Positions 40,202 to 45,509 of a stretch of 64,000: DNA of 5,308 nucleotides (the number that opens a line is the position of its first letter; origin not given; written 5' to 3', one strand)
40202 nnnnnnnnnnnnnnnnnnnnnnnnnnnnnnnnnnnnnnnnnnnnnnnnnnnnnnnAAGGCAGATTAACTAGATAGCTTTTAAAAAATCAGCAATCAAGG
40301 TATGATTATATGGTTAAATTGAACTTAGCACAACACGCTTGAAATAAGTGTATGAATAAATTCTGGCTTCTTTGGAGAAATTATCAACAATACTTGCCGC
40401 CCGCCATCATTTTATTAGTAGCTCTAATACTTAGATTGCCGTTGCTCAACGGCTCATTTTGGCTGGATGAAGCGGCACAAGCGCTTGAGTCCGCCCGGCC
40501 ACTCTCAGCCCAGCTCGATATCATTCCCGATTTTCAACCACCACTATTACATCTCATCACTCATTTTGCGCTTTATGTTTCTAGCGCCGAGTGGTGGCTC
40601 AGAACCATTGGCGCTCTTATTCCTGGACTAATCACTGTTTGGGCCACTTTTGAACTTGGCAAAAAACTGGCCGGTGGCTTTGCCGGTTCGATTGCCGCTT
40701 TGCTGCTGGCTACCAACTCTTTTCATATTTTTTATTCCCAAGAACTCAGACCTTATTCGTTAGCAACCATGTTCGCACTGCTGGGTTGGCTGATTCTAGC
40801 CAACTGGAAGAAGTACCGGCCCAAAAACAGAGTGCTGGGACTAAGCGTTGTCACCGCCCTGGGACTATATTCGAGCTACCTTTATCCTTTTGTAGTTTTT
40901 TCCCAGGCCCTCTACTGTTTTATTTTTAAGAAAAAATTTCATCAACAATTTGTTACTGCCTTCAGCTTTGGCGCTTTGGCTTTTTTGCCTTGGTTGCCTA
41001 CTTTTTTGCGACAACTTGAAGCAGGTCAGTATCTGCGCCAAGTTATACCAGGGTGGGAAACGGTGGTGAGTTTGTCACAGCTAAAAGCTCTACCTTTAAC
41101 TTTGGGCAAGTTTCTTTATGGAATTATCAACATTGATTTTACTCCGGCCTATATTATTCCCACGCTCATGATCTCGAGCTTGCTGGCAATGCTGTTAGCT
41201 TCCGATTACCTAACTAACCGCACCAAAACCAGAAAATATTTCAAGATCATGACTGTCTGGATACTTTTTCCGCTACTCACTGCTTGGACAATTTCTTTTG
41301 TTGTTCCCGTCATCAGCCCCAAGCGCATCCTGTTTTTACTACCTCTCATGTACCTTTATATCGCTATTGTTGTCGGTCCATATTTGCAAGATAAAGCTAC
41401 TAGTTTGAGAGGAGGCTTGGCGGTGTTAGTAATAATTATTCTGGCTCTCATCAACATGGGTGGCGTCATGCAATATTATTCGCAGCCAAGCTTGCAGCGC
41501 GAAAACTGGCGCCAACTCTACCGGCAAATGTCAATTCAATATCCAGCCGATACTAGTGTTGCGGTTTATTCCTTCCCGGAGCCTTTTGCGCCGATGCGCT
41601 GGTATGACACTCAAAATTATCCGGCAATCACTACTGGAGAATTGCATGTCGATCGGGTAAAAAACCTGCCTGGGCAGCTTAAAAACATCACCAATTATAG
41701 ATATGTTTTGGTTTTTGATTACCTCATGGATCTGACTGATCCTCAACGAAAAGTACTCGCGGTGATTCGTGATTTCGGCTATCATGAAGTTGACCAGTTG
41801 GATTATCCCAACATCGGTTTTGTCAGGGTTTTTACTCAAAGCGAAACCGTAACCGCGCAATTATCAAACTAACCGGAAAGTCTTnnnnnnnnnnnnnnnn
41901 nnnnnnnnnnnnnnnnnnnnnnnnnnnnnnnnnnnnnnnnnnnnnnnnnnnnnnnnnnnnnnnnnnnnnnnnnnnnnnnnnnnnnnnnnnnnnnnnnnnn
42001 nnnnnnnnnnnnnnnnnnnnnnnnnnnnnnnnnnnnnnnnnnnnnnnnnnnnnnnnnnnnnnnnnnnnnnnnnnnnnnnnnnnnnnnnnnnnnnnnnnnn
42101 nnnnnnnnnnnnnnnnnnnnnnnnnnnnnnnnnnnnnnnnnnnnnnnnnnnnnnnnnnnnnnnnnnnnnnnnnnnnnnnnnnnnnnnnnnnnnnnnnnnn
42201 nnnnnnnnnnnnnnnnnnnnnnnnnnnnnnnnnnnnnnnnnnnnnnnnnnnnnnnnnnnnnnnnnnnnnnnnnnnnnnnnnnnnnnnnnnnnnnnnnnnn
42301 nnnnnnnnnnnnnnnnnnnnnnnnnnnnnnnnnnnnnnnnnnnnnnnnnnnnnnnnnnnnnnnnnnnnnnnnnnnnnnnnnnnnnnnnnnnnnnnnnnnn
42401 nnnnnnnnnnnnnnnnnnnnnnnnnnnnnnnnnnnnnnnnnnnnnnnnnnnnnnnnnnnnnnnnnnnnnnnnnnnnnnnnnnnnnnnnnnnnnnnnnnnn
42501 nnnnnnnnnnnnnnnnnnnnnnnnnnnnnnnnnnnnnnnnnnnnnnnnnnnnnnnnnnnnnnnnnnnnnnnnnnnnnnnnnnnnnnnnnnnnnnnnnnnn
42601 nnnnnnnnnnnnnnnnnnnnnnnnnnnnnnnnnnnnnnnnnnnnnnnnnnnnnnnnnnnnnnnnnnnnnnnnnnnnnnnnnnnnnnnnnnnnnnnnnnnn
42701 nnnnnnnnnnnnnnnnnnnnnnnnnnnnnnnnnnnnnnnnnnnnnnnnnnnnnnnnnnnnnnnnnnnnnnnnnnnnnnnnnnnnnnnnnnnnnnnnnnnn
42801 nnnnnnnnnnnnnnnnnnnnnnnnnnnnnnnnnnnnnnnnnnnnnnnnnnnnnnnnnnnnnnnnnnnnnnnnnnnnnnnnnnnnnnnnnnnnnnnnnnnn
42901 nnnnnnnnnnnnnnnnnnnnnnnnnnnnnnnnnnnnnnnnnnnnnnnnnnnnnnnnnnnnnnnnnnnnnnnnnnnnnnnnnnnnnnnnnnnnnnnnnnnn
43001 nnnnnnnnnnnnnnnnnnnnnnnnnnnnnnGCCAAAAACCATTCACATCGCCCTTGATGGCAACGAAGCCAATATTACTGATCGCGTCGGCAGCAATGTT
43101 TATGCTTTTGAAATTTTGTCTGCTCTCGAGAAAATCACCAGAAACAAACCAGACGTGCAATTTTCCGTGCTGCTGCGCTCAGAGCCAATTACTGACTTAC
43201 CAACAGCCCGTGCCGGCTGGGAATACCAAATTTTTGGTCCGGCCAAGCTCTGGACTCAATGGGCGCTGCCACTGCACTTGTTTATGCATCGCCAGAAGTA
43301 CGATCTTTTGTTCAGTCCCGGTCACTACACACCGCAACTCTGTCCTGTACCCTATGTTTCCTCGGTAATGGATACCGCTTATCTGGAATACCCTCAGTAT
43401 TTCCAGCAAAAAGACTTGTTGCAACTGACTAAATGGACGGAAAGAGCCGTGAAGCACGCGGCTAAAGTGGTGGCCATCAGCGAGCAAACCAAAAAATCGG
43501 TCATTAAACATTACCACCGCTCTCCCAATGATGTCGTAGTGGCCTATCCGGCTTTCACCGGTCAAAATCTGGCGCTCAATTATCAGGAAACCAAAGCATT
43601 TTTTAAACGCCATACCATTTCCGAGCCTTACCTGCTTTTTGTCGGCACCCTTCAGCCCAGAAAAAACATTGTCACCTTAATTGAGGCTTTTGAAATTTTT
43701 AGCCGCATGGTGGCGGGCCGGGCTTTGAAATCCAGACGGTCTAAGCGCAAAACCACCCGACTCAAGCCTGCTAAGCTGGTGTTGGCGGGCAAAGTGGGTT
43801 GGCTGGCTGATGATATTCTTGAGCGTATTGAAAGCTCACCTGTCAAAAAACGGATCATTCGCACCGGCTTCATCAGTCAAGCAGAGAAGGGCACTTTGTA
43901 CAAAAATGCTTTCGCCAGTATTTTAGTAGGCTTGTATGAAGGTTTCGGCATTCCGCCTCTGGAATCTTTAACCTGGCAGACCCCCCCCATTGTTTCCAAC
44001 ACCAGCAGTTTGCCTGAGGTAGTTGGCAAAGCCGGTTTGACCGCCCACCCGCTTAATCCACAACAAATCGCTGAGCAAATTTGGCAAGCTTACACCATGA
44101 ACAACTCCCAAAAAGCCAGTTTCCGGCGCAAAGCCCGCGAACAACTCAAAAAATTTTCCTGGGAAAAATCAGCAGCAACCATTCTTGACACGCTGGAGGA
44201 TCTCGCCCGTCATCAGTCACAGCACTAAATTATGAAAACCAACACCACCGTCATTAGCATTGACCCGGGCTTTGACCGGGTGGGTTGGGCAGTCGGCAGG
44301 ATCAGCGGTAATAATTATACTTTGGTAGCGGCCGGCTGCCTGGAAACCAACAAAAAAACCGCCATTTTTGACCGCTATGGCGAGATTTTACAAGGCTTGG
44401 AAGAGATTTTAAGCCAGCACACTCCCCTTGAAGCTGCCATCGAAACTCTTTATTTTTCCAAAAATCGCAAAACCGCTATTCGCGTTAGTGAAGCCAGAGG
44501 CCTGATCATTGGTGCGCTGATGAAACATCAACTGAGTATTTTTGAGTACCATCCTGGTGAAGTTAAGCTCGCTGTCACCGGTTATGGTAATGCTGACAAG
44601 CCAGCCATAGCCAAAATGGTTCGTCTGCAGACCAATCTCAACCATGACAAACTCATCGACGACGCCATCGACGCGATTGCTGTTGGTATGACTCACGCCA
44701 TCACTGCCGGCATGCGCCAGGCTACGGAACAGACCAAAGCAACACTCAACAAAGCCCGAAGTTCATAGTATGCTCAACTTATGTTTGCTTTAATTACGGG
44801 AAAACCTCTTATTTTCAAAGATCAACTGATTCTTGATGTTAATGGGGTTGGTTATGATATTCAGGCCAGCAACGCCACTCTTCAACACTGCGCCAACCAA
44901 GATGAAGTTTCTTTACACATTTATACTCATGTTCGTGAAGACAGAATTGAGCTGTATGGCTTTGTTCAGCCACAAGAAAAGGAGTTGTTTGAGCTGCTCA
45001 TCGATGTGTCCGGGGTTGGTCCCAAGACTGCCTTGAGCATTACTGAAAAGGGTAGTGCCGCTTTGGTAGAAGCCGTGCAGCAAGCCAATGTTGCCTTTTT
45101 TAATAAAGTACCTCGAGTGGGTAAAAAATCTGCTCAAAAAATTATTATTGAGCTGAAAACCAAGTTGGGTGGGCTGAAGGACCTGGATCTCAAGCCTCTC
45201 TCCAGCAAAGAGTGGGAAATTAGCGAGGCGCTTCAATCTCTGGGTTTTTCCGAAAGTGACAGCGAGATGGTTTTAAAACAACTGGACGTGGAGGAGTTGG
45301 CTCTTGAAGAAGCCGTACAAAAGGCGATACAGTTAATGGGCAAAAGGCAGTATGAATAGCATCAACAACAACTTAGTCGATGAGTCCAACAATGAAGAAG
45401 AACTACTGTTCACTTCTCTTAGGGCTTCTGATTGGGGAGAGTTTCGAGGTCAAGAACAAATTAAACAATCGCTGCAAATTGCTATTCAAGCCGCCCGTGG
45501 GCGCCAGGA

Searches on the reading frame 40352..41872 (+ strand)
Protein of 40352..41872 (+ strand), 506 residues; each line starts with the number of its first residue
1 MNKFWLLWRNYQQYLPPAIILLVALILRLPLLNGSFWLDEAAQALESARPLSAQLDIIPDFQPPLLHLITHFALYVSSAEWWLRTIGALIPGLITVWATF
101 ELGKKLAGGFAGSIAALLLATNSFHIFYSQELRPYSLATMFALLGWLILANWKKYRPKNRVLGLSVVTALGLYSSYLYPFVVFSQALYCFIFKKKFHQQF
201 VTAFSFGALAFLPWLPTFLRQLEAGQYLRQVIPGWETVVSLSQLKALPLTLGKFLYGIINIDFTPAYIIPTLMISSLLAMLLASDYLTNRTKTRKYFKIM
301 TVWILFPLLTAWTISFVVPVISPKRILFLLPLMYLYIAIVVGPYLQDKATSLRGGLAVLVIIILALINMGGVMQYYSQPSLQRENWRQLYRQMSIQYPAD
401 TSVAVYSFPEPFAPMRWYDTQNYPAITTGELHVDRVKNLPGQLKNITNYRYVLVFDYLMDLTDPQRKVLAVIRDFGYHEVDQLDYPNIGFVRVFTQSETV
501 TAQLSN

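Call 4: search_protein_families(library=pfam, proteins=[window:40352-41872:+], max_evalue=0.01)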
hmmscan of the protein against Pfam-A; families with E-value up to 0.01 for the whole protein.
window:40352-41872:+ (506 aa): 1 family
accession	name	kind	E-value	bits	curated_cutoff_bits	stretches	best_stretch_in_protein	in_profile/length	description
PF13231.12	PMT_2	-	2.7e-06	28.1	26.1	1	62-215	2-158/160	Dolichyl-phosphate-mannose-protein mannosyltransferase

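Call 10: search_protein_families(library=ncbifam, proteins=[window:40352-41872:+], max_evalue=0.01)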
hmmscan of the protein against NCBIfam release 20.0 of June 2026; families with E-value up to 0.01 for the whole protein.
window:40352-41872:+ (506 aa): 0 families

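Call 72: search_solved_structures(query=window:40352-41872:+, max_evalue=1)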
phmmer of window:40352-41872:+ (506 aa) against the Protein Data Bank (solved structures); distinct sequences matched with E-value up to 1: 0.

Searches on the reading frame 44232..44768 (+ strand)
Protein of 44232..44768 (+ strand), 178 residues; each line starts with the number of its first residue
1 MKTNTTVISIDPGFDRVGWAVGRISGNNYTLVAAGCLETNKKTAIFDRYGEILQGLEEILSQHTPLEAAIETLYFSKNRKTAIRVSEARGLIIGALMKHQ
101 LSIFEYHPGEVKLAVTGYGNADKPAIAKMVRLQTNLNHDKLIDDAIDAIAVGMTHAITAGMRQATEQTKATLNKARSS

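Call 7: search_protein_families(library=pfam, proteins=[window:44232-44768:+], max_evalue=0.001)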
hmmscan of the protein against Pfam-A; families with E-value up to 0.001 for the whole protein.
window:44232-44768:+ (178 aa): 1 family
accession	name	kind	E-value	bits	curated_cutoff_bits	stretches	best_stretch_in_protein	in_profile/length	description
PF02075.23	RuvC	-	4.8e-34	117.8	22.2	1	7-155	1-148/148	Crossover junction endodeoxyribonuclease RuvC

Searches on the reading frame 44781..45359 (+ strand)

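Call 7: search_protein_families(library=pfam, proteins=[window:44781-45359:+], max_evalue=0.001)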
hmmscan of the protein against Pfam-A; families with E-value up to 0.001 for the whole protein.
window:44781-45359:+ (192 aa): 5 families
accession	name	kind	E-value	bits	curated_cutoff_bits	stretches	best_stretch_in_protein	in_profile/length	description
PF01330.27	RuvA_N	-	2e-18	66.6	23.6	1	1-60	1-61/61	RuvA N terminal domain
PF14520.12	HHH_5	-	5e-15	56.2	27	1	70-126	1-56/57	Helix-hairpin-helix domain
PF07499.19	RuvA_C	-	1.8e-06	28.8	24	1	146-186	5-46/47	RuvA, C-terminal domain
PF00633.29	HHH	-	6.8e-05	23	24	0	71-88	11-28/30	Helix-hairpin-helix motif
PF21176.3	RecR_HhH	-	0.00059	20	27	0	107-123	8-24/45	RecR, helix-hairpin-helix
